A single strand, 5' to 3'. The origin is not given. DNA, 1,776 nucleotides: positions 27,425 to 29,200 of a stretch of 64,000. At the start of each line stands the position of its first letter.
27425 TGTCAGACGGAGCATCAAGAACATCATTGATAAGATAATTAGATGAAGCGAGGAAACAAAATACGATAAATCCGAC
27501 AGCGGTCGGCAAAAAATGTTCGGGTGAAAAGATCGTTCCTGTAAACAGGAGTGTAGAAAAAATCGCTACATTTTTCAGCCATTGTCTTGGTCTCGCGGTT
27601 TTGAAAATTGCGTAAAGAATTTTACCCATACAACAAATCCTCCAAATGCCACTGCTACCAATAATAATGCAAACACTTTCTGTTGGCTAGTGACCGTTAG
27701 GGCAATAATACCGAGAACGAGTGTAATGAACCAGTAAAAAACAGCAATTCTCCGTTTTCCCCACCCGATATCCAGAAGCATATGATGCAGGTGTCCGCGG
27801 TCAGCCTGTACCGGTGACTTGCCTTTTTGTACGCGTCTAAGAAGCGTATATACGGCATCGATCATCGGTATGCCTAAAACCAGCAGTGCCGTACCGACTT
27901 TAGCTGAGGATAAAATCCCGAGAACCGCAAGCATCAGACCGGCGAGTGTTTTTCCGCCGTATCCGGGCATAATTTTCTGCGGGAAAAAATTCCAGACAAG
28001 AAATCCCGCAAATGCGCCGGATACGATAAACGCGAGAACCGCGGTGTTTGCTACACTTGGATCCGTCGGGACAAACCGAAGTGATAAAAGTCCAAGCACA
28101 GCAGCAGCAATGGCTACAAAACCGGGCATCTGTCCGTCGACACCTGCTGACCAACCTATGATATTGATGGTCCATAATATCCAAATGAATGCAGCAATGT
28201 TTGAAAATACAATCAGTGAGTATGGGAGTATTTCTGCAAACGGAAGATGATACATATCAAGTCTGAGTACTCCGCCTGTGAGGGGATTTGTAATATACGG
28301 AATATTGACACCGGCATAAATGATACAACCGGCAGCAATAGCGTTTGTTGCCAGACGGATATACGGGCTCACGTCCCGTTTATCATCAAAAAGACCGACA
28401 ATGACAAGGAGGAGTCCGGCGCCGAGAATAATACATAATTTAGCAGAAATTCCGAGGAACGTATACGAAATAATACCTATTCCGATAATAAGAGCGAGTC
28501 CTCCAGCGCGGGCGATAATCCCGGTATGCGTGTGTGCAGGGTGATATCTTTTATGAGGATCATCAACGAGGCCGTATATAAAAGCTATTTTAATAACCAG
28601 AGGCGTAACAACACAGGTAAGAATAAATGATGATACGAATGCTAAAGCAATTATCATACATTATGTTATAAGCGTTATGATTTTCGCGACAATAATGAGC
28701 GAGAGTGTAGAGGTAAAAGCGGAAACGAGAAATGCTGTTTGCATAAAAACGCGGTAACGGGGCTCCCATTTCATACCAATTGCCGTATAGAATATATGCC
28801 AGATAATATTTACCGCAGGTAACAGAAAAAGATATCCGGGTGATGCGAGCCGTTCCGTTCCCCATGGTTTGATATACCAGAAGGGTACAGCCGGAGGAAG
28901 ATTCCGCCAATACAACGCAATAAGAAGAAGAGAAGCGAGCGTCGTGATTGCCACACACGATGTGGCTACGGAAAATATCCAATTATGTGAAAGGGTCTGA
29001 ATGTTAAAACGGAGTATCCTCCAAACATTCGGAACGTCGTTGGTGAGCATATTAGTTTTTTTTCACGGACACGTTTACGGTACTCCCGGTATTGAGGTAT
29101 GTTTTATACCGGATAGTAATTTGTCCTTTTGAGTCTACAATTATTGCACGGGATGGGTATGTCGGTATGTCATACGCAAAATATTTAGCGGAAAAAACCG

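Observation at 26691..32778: Envelope glycan cluster combining a DPPR-synthase-like UbiA enzyme with WecA-like, GT-C and GT2 glycosyltransferases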

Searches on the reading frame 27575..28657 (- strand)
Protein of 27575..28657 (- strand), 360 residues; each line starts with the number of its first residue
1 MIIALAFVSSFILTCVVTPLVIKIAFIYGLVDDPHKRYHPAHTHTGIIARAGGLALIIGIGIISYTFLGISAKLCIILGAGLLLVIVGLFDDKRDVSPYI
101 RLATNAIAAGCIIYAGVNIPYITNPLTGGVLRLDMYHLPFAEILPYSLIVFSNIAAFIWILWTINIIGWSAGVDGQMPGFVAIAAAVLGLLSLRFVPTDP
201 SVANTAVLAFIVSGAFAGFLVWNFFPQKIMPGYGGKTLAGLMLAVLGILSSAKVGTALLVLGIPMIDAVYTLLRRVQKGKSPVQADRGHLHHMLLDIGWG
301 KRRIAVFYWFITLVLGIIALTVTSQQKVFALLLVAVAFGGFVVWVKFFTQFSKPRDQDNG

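Call 3: search_protein_families(library=pfam, proteins=[window:27575-28657:-], max_evalue=0.01)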
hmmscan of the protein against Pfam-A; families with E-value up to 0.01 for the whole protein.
window:27575-28657:- (360 aa): 1 family
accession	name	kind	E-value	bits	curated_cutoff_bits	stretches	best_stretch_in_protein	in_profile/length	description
PF00953.26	Glycos_transf_4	-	7.9e-20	71.9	27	1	76-250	3-159/160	Glycosyl transferase family 4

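Call 4: search_protein_families(library=ncbifam, proteins=[window:27575-28657:-], max_evalue=0.01)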
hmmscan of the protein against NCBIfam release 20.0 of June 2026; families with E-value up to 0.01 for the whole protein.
window:27575-28657:- (360 aa): 3 families
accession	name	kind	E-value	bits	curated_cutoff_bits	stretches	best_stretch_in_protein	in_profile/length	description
TIGR02380.1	ECA_wecA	exception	1.8e-26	93.1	326.05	1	6-349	3-334/346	UDP-N-acetylglucosamine--undecaprenyl-phosphate N-acetylglucosaminephosphotransferase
NF053644.1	MraY_archaea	equivalog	1.1e-15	57.8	450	1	154-320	184-340/340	pseudomurein biosynthesis MraY family phospho-N-acetylmuramoyl-pentapeptide-transferase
TIGR00445.1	mraY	equivalog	1.8e-08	34.2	192.05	1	135-321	121-316/321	phospho-N-acetylmuramoyl-pentapeptide-transferase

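Call 34: search_solved_structures(query=window:27575-28657:-, max_evalue=0.01, show_alignments=1)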
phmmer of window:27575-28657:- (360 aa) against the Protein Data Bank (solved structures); distinct sequences matched with E-value up to 0.01: 3.
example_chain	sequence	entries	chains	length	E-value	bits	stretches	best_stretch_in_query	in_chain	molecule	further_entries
4j72_A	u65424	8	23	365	0.00063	22.3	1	8-322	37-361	Phospho-N-acetylmuramoyl-pentapeptide-transferase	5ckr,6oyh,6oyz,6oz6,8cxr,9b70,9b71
8g01_A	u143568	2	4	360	0.005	19.3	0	132-321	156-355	Phospho-N-acetylmuramoyl-pentapeptide-transferase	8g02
8tlu_A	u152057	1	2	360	0.0061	19.1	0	132-321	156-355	Phospho-N-acetylmuramoyl-pentapeptide-transferase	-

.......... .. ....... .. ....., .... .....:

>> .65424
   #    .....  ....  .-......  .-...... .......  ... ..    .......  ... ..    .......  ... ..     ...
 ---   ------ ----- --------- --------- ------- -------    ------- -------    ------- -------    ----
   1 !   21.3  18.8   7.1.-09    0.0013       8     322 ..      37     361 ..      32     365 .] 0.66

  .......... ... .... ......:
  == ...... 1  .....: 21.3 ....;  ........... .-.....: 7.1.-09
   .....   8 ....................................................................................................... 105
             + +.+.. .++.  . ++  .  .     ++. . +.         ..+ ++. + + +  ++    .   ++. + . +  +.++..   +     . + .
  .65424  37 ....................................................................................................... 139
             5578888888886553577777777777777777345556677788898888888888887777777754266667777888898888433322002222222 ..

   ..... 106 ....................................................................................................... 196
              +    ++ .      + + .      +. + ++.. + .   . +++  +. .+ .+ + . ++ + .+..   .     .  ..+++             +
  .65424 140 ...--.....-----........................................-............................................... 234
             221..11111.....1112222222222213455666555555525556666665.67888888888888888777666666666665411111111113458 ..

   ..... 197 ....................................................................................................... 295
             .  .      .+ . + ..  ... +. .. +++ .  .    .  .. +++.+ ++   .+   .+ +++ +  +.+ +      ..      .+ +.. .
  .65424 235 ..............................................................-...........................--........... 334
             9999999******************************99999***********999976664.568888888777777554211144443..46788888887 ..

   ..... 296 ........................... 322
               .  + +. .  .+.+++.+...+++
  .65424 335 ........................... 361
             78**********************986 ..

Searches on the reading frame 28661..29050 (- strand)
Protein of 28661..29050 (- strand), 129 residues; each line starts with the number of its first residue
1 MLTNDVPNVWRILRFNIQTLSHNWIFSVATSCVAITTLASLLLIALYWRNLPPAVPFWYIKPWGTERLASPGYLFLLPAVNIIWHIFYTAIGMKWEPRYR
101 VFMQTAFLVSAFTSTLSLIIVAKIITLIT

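Call 3: search_protein_families(library=pfam, proteins=[window:28661-29050:-], max_evalue=0.01)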
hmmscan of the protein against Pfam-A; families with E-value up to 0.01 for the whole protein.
window:28661-29050:- (129 aa): 0 families

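Call 4: search_protein_families(library=ncbifam, proteins=[window:28661-29050:-], max_evalue=0.01)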
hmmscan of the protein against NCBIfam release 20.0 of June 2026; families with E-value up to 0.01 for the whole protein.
window:28661-29050:- (129 aa): 0 families

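Call 40: search_protein_families(library=pfam, proteins=[window:28661-29050:-], max_evalue=1)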
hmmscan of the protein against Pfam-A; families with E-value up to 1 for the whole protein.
window:28661-29050:- (129 aa): 0 families

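Call 76: search_protein_representatives(protein=window:28661-29050:-)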
Query: 129 residues. Proteins with E-value up to 0.001 (for the whole library): 329; up to 1e-10: 40; up to 1e-30: 0. The best 150 are listed.
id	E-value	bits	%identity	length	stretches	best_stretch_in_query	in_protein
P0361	1.7e-23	99.5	44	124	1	17-128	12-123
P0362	1.8e-20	89.7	39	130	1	12-129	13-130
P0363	2.9e-19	85.8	42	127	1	12-129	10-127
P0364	5.4e-19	84.9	37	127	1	19-128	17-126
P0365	6.5e-17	78.2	39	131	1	7-128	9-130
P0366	1.1e-16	77.5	36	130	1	15-129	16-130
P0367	1.1e-16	77.4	37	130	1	16-127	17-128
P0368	3.1e-16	76.0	43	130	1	24-129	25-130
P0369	7.8e-15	71.5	35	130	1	21-129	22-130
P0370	1.1e-14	71.0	38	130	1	16-128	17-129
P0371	2.0e-14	70.1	34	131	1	14-122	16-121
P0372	4.2e-14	69.1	39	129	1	26-128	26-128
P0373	2.2e-13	66.8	40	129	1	20-129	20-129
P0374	2.6e-13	66.5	35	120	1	24-128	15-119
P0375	3.0e-13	66.3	36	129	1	18-129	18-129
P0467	3.2e-06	43.6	43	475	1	28-96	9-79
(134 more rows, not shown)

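Call 78: search_protein_families(library=pfam, proteins=[P0467], max_evalue=0.01)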
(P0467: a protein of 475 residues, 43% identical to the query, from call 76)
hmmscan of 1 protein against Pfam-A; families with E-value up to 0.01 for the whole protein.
P0467 (475 aa): 1 family
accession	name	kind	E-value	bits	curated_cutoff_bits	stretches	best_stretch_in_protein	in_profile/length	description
PF00953.26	Glycos_transf_4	-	1.5e-23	84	27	1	190-363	3-159/160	Glycosyl transferase family 4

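Call 81: find_encoding_contigs(protein=P0467, flank=8000, max_places=3)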
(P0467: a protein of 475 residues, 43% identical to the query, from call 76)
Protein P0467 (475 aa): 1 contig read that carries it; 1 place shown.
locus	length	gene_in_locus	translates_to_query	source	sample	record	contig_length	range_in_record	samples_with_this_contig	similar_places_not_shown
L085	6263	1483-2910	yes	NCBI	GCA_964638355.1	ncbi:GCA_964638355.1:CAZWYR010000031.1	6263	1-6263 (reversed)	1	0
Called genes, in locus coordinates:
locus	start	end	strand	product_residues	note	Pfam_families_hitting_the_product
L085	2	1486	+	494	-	?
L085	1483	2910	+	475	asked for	PF00953:Glycos_transf_4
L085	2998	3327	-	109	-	PF01909:NTP_transf_2, PF18765:Polbeta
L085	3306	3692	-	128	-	PF05168:HEPN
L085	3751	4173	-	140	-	-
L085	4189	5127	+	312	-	PF01040:UbiA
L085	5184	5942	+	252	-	PF07501:G5, PF06725:3D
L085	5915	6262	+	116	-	?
